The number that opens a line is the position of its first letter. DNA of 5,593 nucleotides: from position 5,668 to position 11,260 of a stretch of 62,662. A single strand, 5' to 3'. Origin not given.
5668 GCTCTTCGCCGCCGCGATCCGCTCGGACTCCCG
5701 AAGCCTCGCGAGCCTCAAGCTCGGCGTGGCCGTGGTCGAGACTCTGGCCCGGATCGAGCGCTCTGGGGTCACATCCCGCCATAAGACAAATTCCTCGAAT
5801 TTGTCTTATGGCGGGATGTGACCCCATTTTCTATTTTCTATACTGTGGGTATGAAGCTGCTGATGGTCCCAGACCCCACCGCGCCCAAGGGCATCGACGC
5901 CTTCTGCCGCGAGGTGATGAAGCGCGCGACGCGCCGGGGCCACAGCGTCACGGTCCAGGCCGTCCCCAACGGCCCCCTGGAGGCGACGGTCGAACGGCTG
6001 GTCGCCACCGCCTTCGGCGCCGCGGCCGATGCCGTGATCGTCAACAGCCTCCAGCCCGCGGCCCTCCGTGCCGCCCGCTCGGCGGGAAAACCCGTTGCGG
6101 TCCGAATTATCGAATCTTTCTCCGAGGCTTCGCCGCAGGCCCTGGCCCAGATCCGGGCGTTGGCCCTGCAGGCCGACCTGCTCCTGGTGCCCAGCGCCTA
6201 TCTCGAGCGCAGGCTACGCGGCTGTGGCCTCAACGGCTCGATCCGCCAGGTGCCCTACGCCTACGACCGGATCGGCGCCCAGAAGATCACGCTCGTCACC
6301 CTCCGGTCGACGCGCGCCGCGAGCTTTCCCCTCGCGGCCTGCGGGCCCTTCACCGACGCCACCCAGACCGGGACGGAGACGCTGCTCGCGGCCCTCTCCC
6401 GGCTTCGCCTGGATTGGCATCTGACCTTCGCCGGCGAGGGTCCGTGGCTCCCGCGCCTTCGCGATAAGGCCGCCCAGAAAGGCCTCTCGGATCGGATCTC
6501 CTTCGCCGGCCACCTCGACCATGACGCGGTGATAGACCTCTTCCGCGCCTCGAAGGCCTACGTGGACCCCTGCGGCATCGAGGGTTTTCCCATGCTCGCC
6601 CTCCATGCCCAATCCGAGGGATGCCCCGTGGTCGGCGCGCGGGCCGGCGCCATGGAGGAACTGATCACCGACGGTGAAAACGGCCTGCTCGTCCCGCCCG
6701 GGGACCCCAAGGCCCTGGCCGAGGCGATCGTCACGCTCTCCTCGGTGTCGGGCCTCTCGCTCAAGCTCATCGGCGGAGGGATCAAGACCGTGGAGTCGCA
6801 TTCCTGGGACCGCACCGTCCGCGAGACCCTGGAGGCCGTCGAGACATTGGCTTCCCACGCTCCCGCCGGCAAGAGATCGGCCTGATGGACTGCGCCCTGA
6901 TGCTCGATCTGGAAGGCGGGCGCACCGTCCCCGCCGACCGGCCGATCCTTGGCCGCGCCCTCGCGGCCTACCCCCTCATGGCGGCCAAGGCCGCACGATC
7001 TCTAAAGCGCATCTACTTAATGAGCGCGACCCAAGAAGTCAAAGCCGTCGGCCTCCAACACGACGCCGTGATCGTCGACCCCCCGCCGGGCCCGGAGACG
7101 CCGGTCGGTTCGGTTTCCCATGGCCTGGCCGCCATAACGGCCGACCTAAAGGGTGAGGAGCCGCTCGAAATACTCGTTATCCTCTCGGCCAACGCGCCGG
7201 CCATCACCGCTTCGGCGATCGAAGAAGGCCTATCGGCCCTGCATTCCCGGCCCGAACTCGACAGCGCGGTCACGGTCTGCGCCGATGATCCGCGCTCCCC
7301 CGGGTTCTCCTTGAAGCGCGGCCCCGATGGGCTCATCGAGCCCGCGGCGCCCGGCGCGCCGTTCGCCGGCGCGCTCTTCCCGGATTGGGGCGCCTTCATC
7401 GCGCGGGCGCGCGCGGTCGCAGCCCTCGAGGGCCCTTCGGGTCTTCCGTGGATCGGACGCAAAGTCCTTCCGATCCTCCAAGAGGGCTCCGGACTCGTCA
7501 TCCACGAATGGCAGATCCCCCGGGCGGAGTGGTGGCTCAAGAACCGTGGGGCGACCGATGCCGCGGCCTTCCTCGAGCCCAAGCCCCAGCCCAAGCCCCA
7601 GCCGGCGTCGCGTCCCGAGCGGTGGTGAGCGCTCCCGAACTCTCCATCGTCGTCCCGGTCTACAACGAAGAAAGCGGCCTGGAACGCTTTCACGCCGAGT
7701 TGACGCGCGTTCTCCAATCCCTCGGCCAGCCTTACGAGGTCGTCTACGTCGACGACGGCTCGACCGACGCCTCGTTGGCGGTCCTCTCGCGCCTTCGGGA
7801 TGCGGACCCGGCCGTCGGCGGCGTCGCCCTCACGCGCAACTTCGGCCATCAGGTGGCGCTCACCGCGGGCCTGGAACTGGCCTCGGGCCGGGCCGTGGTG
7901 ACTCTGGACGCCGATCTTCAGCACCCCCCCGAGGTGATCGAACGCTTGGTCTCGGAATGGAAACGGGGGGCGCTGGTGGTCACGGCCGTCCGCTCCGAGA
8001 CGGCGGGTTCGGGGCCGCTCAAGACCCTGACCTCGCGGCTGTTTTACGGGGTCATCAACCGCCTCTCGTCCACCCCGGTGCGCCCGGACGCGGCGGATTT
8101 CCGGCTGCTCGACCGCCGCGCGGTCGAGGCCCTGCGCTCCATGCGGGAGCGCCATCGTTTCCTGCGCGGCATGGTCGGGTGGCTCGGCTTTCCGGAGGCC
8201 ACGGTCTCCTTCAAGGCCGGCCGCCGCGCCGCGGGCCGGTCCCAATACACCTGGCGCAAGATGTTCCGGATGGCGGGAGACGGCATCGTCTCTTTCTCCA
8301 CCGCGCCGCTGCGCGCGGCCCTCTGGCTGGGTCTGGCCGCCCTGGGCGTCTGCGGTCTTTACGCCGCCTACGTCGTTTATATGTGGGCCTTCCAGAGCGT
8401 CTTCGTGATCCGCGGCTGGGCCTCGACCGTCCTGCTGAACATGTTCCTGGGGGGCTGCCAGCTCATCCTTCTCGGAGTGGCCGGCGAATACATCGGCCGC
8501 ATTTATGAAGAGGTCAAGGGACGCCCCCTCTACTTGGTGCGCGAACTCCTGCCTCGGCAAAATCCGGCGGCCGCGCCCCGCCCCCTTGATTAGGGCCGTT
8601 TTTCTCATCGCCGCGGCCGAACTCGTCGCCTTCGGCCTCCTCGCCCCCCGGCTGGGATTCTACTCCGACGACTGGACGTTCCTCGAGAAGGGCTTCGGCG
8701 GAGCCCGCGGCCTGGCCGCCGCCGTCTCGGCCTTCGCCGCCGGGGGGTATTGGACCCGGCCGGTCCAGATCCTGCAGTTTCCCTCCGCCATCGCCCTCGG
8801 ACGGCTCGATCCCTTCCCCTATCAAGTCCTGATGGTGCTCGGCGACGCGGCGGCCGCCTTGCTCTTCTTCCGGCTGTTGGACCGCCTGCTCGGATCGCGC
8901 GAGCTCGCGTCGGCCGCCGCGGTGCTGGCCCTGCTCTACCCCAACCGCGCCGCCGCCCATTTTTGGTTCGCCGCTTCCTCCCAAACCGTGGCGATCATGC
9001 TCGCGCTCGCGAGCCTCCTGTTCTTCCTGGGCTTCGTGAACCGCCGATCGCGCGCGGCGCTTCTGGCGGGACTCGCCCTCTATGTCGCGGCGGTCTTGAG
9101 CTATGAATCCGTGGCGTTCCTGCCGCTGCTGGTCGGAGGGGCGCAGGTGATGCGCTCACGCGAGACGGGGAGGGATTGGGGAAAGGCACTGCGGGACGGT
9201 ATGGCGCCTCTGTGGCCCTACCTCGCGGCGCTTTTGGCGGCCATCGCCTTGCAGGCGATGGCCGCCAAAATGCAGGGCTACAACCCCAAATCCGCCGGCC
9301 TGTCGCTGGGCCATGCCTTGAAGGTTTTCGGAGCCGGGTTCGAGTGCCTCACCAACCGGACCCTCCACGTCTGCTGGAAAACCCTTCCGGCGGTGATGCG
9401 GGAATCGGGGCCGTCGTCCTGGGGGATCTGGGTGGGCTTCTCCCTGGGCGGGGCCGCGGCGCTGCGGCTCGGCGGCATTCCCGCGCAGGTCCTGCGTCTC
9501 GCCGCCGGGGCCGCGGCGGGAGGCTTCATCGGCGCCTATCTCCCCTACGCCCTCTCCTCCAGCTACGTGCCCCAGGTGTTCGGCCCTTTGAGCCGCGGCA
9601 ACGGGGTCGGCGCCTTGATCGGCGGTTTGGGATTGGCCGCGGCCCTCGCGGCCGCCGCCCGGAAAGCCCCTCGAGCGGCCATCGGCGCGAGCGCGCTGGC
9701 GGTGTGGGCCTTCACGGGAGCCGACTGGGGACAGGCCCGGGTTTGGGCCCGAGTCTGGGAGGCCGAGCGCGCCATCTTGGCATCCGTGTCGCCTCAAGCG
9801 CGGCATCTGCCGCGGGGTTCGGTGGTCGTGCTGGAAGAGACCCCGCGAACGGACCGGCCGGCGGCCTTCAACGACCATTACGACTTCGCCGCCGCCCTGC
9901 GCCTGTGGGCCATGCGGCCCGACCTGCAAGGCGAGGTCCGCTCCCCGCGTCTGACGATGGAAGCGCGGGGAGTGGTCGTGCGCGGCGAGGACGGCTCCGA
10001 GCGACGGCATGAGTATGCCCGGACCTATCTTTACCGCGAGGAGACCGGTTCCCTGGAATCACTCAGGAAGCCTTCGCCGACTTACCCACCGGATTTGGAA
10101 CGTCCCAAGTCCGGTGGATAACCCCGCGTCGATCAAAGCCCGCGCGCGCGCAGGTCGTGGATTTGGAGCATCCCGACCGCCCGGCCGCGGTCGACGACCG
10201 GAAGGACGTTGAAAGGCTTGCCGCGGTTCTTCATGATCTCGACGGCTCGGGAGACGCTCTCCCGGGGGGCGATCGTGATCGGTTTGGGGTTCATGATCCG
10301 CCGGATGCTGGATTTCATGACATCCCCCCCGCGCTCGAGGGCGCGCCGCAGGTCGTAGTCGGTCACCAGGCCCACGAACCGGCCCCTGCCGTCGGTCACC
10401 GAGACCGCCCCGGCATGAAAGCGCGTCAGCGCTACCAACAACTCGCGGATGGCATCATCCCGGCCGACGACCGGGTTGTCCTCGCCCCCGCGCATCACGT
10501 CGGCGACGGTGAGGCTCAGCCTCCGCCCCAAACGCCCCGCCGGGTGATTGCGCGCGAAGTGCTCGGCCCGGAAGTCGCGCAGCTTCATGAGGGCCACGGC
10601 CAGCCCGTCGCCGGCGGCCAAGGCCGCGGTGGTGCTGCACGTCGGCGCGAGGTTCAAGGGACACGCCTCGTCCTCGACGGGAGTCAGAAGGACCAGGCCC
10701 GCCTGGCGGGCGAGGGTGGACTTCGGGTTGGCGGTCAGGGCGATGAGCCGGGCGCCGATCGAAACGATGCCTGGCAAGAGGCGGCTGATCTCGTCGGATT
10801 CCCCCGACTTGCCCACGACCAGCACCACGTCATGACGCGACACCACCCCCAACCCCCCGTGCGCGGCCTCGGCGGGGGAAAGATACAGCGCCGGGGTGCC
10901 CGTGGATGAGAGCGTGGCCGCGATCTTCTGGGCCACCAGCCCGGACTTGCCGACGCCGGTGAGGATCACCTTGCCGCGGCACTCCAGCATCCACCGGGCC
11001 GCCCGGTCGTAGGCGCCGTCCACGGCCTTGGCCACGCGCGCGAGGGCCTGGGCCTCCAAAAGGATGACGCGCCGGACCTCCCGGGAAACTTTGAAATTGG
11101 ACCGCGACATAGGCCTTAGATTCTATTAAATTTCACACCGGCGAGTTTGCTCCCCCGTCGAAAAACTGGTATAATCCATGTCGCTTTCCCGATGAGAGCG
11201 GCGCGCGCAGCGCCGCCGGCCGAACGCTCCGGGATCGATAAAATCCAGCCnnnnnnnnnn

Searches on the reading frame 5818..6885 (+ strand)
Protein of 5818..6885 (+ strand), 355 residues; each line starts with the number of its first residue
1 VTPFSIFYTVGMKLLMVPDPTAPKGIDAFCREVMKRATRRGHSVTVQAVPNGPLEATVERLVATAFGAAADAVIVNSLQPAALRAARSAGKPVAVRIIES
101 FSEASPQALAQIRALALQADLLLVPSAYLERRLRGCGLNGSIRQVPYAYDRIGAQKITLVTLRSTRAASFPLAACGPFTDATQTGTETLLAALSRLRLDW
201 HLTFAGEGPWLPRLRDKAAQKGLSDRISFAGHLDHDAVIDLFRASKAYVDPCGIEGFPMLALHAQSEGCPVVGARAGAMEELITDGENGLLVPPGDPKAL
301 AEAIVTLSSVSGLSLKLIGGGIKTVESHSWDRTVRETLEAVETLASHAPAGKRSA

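Call 26: search_protein_families(library=pfam, proteins=[window:5818-6885:+], max_evalue=0.0001)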
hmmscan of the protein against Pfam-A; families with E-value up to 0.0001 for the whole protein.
window:5818-6885:+ (355 aa): 2 families
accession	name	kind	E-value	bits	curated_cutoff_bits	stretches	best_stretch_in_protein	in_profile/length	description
PF13692.12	Glyco_trans_1_4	-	5.2e-29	101.8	27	1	174-307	6-139/142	Glycosyl transferases group 1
PF00534.26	Glycos_transf_1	-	1.1e-25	90.6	26.4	1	185-308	29-156/172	Glycosyl transferases group 1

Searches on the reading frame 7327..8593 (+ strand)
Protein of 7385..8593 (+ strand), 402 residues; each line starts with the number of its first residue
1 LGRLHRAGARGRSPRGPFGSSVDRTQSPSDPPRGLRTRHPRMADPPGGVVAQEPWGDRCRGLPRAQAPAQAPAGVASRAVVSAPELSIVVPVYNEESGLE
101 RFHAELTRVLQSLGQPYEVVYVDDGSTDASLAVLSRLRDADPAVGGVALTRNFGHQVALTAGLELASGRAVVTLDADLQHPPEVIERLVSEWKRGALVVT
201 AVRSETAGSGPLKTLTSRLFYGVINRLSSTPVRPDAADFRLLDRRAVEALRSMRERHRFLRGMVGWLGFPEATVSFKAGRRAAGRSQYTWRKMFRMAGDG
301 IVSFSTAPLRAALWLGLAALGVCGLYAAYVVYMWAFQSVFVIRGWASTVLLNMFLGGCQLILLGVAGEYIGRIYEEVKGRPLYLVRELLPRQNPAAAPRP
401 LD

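Call 67: search_protein_families(library=pfam, proteins=[window:7385-8593:+, window:7327-8508:+], max_evalue=0.001)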
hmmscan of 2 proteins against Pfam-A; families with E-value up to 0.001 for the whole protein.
window:7385-8593:+ (402 aa): 1 family
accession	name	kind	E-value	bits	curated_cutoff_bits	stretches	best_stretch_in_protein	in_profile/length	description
PF00535.33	Glycos_transf_2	-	9.7e-30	104.1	23.3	1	87-249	1-166/168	Glycosyl transferase family 2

window:7327-8508:+ (393 aa): 0 families

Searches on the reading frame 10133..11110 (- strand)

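Call 26: search_protein_families(library=pfam, proteins=[window:10133-11110:-], max_evalue=0.0001)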
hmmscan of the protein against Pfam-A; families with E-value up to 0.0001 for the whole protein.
window:10133-11110:- (325 aa): 2 families
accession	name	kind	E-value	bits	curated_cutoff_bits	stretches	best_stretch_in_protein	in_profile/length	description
PF01380.27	SIS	-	2.4e-22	79.6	25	1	41-172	1-130/131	SIS domain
PF00571.33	CBS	-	3.1e-17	63.1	24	2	269-321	1-52/57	CBS domain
